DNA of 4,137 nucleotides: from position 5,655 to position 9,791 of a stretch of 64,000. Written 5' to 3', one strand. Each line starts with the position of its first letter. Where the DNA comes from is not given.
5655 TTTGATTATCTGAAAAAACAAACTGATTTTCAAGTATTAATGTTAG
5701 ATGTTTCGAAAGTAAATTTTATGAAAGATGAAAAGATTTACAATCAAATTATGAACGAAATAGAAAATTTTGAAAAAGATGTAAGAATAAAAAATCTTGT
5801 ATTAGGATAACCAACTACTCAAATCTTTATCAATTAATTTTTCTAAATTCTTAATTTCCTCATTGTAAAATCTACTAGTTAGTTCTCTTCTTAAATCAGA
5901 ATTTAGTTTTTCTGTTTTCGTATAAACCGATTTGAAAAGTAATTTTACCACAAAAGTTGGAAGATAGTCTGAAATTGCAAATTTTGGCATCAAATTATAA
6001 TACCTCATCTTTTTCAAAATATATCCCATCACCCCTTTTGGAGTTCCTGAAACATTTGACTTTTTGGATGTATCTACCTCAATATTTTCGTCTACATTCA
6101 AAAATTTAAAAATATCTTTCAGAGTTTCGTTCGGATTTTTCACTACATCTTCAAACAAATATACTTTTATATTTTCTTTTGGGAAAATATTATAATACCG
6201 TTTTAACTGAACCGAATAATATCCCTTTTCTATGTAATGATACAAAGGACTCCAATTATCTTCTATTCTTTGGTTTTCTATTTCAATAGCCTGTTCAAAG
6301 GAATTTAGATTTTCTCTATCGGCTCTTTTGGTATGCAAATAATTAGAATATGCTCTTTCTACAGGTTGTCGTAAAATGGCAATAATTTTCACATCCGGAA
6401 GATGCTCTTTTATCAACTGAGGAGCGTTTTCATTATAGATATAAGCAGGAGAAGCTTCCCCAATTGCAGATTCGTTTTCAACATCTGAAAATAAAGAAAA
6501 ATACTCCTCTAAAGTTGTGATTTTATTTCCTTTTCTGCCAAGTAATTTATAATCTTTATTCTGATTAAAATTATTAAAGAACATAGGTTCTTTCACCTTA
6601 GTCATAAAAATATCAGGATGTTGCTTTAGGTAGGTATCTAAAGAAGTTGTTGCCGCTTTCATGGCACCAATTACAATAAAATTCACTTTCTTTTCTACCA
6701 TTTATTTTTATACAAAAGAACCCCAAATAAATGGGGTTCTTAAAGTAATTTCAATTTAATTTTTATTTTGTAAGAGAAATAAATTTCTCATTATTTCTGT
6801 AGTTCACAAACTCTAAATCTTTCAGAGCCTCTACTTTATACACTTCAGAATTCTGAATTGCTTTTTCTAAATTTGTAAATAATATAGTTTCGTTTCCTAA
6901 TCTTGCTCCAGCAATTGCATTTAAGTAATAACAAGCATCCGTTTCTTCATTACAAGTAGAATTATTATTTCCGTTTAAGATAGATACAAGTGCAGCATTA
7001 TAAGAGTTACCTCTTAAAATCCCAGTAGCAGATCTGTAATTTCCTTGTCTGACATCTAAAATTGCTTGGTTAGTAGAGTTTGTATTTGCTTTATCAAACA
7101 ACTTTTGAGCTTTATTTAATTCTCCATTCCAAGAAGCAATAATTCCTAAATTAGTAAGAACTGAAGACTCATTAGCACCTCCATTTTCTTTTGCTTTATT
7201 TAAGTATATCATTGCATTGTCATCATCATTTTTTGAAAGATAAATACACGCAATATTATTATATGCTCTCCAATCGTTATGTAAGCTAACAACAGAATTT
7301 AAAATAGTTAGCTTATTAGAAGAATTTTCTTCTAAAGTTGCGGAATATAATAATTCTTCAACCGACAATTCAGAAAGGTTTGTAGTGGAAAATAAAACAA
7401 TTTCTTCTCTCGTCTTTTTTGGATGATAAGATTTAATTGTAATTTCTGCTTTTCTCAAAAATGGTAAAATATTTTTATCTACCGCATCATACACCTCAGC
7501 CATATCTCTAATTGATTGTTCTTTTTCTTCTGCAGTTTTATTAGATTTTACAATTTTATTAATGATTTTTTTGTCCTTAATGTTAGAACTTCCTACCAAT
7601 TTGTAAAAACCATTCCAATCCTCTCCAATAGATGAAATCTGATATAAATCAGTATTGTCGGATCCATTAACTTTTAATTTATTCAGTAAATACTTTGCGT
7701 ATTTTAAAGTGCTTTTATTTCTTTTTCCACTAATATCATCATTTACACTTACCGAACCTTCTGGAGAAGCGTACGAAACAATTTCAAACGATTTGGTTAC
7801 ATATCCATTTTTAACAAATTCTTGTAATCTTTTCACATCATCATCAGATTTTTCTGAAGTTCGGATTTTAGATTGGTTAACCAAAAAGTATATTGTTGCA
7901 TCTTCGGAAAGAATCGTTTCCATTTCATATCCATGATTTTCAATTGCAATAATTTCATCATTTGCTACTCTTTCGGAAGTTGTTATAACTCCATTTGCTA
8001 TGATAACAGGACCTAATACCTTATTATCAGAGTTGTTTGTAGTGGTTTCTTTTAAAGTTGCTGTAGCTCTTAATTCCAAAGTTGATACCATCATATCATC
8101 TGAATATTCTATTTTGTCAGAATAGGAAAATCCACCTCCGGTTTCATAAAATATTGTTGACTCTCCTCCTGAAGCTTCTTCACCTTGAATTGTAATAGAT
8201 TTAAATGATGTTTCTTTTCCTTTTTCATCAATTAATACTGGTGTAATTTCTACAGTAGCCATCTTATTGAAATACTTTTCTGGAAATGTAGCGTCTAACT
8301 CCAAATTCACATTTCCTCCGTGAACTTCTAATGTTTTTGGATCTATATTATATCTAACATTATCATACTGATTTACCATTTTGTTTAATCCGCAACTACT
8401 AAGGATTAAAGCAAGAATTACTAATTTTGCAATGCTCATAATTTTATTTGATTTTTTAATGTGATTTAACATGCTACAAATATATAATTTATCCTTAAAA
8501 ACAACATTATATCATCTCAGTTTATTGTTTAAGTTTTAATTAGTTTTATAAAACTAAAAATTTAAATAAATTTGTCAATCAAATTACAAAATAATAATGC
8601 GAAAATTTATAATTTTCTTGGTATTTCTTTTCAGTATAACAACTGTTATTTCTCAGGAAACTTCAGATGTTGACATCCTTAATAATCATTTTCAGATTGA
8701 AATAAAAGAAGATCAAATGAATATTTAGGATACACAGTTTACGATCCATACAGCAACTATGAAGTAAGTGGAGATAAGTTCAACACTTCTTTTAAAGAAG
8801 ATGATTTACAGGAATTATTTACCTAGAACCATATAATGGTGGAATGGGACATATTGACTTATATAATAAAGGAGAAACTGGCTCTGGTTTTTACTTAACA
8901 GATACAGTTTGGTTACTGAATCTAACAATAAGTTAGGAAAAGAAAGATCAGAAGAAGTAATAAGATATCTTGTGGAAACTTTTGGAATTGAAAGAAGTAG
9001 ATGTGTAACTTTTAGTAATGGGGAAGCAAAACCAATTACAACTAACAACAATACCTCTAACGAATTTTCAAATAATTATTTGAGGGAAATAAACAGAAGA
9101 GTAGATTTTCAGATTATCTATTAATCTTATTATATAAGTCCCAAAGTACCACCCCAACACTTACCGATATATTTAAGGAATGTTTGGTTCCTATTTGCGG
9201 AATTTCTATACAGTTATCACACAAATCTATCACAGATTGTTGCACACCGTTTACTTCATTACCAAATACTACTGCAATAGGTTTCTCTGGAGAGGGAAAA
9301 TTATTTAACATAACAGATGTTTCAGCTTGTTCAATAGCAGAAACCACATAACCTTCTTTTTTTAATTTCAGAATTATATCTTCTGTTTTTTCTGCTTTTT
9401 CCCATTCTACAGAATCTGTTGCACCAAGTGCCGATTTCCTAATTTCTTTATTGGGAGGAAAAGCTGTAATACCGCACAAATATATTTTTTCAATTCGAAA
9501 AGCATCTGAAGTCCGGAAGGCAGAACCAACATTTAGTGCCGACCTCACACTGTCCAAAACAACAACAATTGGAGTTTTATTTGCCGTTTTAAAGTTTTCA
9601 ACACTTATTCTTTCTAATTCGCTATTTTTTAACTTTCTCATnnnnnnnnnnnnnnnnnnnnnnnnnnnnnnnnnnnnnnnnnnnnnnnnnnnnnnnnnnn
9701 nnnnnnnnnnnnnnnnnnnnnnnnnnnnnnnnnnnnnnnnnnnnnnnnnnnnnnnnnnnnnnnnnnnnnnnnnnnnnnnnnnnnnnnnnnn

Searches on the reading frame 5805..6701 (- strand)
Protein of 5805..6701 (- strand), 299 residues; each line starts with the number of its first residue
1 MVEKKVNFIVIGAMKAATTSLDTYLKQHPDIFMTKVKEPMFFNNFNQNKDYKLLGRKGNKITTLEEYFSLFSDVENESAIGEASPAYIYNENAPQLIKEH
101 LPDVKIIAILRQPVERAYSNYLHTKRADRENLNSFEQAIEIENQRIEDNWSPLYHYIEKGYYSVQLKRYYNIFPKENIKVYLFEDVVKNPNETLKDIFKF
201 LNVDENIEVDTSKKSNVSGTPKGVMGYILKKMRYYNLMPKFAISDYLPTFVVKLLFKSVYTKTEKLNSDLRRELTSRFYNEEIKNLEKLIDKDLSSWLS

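Call 72: search_protein_families(library=pfam, max_evalue=0.001, proteins=[window:5805-6701:-])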
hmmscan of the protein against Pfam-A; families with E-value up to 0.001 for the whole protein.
window:5805-6701:- (299 aa): 2 families
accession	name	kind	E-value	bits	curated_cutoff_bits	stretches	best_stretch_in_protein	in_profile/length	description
PF13469.12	Sulfotransfer_3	-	2e-15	58.1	27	1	9-204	3-213/216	Sulfotransferase family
PF00685.33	Sulfotransfer_1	-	1e-14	55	22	1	8-219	4-202/255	Sulfotransferase domain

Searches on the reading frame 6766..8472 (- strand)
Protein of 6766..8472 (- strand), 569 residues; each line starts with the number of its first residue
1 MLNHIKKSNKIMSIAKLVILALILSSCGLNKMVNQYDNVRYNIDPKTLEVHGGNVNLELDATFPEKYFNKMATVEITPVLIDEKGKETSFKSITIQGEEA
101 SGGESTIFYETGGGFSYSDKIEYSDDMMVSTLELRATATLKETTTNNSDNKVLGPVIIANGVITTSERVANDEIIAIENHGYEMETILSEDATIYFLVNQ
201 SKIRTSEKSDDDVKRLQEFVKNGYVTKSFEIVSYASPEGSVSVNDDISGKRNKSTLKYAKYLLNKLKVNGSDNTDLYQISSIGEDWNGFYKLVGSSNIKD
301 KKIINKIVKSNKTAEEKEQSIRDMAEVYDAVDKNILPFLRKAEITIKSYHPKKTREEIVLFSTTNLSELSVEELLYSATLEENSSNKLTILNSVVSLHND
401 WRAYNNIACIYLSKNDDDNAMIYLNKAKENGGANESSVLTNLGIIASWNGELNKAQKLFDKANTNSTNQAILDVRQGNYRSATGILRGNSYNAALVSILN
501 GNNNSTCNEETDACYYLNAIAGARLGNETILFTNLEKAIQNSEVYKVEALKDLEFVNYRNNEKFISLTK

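Call 72: search_protein_families(library=pfam, max_evalue=0.001, proteins=[window:6766-8472:-])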
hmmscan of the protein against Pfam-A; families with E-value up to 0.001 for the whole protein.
window:6766-8472:- (569 aa): 4 families
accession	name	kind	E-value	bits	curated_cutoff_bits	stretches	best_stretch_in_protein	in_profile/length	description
PF13181.12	TPR_8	-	2e-06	27.9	25.7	1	402-428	2-28/34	Tetratricopeptide repeat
PF00515.34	TPR_1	-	2.2e-06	27.6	27.8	0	402-428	2-28/34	Tetratricopeptide repeat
PF12984.12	DUF3868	-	3e-05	24.5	27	1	19-99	5-82/105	Domain of unknown function (DUF3868)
PF07719.23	TPR_2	-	6.3e-05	23.2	27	0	402-428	2-28/34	Tetratricopeptide repeat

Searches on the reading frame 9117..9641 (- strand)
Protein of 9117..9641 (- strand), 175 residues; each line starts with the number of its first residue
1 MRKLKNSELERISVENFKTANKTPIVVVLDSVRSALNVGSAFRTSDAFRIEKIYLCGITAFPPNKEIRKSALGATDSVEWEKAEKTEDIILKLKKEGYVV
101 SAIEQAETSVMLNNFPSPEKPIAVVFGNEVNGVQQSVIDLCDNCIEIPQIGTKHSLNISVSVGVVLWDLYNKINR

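Call 72: search_protein_families(library=pfam, max_evalue=0.001, proteins=[window:9117-9641:-])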
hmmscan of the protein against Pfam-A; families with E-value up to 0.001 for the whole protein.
window:9117-9641:- (175 aa): 1 family
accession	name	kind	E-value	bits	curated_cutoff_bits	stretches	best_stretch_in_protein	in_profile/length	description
PF00588.24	SpoU_methylase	-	3.5e-34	118.4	29.7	1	25-167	2-142/142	SpoU rRNA Methylase family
